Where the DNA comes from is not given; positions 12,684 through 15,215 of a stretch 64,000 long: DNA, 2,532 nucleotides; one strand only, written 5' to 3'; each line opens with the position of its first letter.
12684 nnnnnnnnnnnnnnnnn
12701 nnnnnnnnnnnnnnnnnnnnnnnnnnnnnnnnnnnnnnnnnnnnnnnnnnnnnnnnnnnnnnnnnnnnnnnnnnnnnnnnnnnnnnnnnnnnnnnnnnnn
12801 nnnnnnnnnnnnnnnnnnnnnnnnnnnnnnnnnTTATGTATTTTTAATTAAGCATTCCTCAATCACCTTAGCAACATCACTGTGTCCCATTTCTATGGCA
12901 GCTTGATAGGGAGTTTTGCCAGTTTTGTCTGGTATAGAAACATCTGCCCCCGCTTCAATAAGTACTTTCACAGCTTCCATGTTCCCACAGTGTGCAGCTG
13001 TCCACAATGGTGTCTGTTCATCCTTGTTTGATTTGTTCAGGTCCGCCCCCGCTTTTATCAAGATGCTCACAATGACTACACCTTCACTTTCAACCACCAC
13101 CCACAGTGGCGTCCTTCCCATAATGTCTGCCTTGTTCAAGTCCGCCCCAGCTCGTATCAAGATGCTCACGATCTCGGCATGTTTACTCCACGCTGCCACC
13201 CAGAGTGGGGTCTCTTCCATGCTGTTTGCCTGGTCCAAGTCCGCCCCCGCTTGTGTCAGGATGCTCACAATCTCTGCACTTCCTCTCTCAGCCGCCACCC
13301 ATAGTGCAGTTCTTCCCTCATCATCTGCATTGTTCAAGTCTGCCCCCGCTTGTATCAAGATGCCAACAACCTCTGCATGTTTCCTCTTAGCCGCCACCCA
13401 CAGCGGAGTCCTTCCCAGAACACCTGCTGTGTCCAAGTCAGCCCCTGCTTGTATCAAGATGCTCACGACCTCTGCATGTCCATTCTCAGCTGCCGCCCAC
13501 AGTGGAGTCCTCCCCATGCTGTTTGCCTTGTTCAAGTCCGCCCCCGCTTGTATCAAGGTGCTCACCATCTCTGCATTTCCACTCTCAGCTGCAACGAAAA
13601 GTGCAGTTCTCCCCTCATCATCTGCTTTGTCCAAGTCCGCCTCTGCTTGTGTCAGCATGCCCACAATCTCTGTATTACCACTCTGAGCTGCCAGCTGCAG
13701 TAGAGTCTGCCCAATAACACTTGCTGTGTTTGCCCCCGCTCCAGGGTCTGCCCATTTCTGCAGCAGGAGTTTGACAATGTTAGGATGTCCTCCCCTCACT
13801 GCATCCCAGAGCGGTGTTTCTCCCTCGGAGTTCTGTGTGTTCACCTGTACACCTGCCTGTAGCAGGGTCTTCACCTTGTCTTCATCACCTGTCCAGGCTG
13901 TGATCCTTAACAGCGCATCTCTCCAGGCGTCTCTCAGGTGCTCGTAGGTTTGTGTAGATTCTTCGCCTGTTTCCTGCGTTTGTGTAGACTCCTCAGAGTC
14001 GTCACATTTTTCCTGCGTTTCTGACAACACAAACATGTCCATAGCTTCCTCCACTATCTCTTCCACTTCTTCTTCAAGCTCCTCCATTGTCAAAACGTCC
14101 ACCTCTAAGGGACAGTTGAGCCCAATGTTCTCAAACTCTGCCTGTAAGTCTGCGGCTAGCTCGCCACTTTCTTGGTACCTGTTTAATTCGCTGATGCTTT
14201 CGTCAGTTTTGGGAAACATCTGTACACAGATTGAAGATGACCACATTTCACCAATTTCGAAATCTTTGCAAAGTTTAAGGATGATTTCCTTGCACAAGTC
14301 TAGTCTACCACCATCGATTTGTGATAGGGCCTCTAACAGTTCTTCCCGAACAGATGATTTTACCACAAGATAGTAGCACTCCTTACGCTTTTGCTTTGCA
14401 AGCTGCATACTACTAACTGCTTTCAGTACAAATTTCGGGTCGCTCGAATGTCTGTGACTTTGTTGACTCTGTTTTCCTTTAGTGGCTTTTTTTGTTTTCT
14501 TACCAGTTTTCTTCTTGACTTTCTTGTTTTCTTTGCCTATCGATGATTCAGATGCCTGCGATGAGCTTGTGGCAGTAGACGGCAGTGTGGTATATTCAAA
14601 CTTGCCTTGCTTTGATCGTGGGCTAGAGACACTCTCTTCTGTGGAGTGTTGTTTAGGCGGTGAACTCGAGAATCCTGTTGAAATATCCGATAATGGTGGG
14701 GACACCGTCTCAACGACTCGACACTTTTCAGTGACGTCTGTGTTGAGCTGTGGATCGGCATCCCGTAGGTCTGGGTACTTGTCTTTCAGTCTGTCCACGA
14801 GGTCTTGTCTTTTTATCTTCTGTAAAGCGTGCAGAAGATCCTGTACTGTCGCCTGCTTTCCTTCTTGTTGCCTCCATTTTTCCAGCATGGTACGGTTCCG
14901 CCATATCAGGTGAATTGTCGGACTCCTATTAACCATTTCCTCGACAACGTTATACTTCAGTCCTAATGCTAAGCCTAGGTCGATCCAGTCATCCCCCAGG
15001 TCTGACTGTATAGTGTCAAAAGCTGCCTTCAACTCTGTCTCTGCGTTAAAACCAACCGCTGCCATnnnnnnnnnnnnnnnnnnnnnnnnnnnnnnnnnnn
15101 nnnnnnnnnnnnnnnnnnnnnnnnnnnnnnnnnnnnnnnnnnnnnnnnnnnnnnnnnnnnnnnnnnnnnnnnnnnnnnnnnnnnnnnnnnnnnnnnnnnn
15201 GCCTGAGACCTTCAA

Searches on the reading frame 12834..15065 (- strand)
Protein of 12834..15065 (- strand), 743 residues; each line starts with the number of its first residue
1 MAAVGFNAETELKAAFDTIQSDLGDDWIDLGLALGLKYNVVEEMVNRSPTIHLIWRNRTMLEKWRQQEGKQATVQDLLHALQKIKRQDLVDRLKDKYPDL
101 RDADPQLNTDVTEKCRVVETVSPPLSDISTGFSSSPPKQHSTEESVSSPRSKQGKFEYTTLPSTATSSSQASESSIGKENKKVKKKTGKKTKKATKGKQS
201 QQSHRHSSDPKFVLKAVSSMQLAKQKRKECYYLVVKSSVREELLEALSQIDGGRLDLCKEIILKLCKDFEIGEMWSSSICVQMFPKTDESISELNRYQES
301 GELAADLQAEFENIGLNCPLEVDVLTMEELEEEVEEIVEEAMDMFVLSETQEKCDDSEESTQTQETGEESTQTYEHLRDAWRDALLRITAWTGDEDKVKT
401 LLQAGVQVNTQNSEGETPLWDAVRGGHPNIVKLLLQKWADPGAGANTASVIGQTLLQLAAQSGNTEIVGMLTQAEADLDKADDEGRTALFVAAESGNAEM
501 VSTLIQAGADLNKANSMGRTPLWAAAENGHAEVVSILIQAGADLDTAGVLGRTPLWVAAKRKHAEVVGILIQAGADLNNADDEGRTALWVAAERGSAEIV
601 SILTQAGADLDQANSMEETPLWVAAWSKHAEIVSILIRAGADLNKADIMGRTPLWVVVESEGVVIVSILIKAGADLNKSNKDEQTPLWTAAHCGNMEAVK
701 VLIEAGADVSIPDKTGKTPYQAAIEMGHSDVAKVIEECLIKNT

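Call 33: find_encoding_contigs(protein=window:12834-15065:-, flank=10000, max_places=10)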
Protein window:12834-15065:- (743 aa): no gene with exactly this product is on record in the collection.

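Call 37: find_homologous_proteins(query=window:12834-15065:-, max_evalue=1e-50)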
Query window:12834-15065:- (743 aa): 41 proteins with E <= 1e-50 among 8000 candidates.
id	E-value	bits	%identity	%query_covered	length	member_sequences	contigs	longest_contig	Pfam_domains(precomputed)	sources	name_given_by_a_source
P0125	0.0e+0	1459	91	99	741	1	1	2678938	PF00531.29,PF13606.13,PF13857.13,PF23745.2,PF12796.14,PF00023.37,PF13637.13,PF24521.3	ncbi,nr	ncbi:hypothetical protein Bbelb_286050 [Branchiostoma belcheri]|nr:hypothetical protein Bbelb_286050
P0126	2.8e-291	986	69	48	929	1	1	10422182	PF13606.13,PF13857.13,PF23745.2,PF12796.14,PF00023.37,PF13637.13,PF24521.3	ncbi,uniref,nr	ncbi:PREDICTED: ankyrin repeat domain-containing protein 50-like [Branchiostoma belcheri]|uniref:Ank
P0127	2.7e-242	824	56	99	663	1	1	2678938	PF00531.29,PF13606.13,PF13857.13,PF23745.2,PF12796.14,PF00023.37,PF13637.13,PF24521.3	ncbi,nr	ncbi:hypothetical protein Bbelb_285280 [Branchiostoma belcheri]|nr:hypothetical protein Bbelb_285280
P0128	4.0e-213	728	48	71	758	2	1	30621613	PF00531.29,PF13606.13,PF13857.13,PF23745.2,PF12796.14,PF00023.37,PF13637.13,PF24521.3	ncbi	ncbi:uncharacterized protein LOC144911136 [Branchiostoma floridae x Branchiostoma belcheri]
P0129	5.6e-123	430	40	95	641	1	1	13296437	PF00531.29,PF13606.13,PF13857.13,PF23745.2,PF12796.14,PF00023.37,PF13637.13,PF24521.3,PF18571.7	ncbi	ncbi:uncharacterized protein LOC144909193 [Branchiostoma floridae x Branchiostoma belcheri]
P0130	3.7e-122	427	42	48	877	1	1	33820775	PF00531.29,PF13606.13,PF13857.13,PF23745.2,PF12796.14,PF00023.37,PF13637.13,PF24521.3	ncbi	ncbi:uncharacterized protein LOC144862829 [Branchiostoma floridae x Branchiostoma japonicum]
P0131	8.5e-116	406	42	48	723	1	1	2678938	PF00531.29,PF13606.13,PF13857.13,PF23745.2,PF12796.14,PF00023.37,PF13637.13,PF24521.3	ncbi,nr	ncbi:Ankyrin-2 [Branchiostoma belcheri]|nr:Ankyrin-2 [Branchiostoma belcheri]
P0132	3.7e-108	381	31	48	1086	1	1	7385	PF13606.13,PF13857.13,PF28177.1,PF23745.2,PF12796.14,PF23881.2,PF00023.37,PF13637.13,PF24521.3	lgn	-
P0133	1.3e-96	343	33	46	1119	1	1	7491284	PF13606.13,PF13857.13,PF23745.2,PF12796.14,PF00023.37,PF13637.13,PF24521.3,PF03720.23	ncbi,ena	-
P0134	2.6e-94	335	34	48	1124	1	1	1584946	PF13606.13,PF13857.13,PF23745.2,PF12796.14,PF00023.37,PF13637.13,PF24521.3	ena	-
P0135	3.7e-94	335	31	47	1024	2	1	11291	PF13606.13,PF13857.13,PF23745.2,PF12796.14,PF00023.37,PF13637.13,PF24521.3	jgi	jgi:ankyrin repeat protein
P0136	1.4e-88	316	32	47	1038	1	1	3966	PF13606.13,PF13857.13,PF28177.1,PF23745.2,PF12796.14,PF00023.37,PF13637.13,PF24521.3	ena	-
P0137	2.7e-85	305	33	46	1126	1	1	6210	PF13606.13,PF13857.13,PF23745.2,PF12796.14,PF00023.37,PF13637.13,PF24521.3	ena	-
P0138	3.3e-84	302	30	46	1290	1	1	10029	PF13606.13,PF13857.13,PF23745.2,PF12796.14,PF00023.37,PF13637.13,PF24521.3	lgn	-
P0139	9.4e-83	297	31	61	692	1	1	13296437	PF00531.29,PF13606.13,PF13857.13,PF12796.14,PF00023.37,PF13637.13,PF24521.3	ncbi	ncbi:uncharacterized protein LOC144908438 [Branchiostoma floridae x Branchiostoma belcheri]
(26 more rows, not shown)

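Call 38: find_encoding_contigs(protein=P0125, flank=10000, max_places=6)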
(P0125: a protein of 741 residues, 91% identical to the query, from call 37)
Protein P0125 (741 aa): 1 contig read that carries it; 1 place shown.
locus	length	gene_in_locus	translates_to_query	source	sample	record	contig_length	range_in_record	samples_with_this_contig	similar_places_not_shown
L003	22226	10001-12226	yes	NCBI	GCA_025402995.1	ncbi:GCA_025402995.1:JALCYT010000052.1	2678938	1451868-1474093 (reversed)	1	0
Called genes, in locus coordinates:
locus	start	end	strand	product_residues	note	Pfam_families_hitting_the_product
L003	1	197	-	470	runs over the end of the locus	PF00531:Death, PF00147:Fibrinogen_C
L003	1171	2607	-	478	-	-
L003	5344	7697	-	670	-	-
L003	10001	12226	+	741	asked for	PF00531:Death, PF24521:Ank_KRIT1 (weak), PF12796:Ank_2, PF12796:Ank_2, PF12796:Ank_2, PF12796:Ank_2, PF12796:Ank_2, PF13857:Ank_5, +11 more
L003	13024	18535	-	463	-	-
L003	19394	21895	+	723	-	PF00531:Death, PF24521:Ank_KRIT1, PF12796:Ank_2, PF00023:Ank, PF13637:Ank_4 (weak), PF13857:Ank_5, PF12796:Ank_2, PF13637:Ank_4, +7 more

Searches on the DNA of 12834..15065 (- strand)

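Call 45: search_rna_families(source=L003, start=14500, end=14900, threshold=evalue, max_evalue=10, show_alignments=1)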
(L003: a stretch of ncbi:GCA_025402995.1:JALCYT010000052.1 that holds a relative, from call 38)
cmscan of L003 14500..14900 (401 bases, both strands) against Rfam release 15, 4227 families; matches with E-value up to 10: 1.
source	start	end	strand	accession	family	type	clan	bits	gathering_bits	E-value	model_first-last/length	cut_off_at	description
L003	14520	14557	+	RF01354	CRISPR-DR45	Gene; CRISPR;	-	15.4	37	9.4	1-24/24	no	CRISPR RNA direct repeat element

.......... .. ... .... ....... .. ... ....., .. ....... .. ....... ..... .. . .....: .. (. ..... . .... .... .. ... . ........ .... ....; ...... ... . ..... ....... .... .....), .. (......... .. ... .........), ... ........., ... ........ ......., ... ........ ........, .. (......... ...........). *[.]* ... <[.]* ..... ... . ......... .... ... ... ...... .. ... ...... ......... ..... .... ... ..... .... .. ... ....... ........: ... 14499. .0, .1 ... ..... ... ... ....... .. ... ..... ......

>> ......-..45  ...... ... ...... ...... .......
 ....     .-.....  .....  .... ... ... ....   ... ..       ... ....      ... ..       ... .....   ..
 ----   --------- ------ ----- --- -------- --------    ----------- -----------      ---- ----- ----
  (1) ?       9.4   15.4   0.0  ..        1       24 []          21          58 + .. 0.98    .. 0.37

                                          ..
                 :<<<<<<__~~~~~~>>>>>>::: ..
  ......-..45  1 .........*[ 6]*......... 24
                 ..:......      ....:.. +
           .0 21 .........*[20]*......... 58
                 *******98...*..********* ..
